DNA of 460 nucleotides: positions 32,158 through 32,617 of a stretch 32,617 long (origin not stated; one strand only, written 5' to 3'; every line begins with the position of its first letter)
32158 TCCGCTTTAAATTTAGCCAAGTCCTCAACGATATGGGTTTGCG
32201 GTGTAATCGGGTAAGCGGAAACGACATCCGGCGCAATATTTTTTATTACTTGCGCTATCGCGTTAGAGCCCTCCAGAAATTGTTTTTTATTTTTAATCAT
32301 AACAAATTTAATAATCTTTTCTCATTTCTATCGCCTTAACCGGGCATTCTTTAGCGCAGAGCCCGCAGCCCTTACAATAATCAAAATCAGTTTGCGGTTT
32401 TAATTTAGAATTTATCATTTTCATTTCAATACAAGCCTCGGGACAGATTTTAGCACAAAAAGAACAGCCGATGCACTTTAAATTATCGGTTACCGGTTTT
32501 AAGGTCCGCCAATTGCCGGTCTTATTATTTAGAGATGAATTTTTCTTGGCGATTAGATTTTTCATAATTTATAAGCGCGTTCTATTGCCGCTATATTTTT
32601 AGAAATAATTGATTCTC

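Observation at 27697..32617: The pyruvate:ferredoxin oxidoreductase operon is interleaved with two pilin-like secreted-protein genes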

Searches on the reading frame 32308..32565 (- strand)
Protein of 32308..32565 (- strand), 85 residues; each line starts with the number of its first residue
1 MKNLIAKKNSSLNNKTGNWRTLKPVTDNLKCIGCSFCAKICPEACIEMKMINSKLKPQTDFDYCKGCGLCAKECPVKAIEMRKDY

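Call 3: search_protein_families(library=pfam, proteins=[window:32308-32565:-], max_evalue=0.01)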
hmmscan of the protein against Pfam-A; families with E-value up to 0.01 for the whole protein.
window:32308-32565:- (85 aa): 15 families
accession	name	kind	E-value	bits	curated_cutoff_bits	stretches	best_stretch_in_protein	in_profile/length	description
PF00037.32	Fer4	-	5.4e-13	48.6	21.1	2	58-80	2-24/24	4Fe-4S binding domain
PF14697.11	Fer4_21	-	4.6e-11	43.1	35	1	27-81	4-59/59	4Fe-4S dicluster domain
PF12838.12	Fer4_7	-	2.1e-10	41.3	27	1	30-78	1-52/52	4Fe-4S dicluster domain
PF12797.12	Fer4_2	-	3.6e-10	39.5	24.5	2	23-43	2-22/22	4Fe-4S binding domain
PF12837.12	Fer4_6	-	1.2e-09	38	25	2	59-79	4-24/24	4Fe-4S binding domain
PF13237.11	Fer4_10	-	1e-07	32.2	25.5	2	24-75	2-53/53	4Fe-4S dicluster domain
PF13187.11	Fer4_9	-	9.1e-07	29.3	27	1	30-79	1-52/52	4Fe-4S dicluster domain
PF13484.11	Fer4_16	-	1.2e-06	29.6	30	1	64-82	2-20/66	4Fe-4S double cluster binding domain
PF25160.1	LdpA_Fe-S-bd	-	1.3e-05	25.3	27.6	1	62-82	26-46/49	LdpA Fe-S cluster-binding domain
PF12800.12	Fer4_4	-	1.6e-05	25.2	24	1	62-76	2-16/17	4Fe-4S binding domain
PF12798.12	Fer4_3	-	0.00014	22.9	27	0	64-78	1-15/15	4Fe-4S binding domain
PF17179.9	Fer4_22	-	0.00016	22.9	27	0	54-77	71-94/95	4Fe-4S dicluster domain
PF13183.11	Fer4_8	-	0.00057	20.8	27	0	29-77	3-67/68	4Fe-4S dicluster domain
PF13746.11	Fer4_18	-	0.0021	18.7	27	0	15-43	45-73/114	4Fe-4S dicluster domain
PF13534.11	Fer4_17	-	0.0024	18.8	22.2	0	30-76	1-58/61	4Fe-4S dicluster domain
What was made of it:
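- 32308..32565 (-): porD, the delta subunit, a 2x[4Fe-4S] ferredoxin-like protein of 85 aa. Pfam Fer4 and Fer4_21 (call 3).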
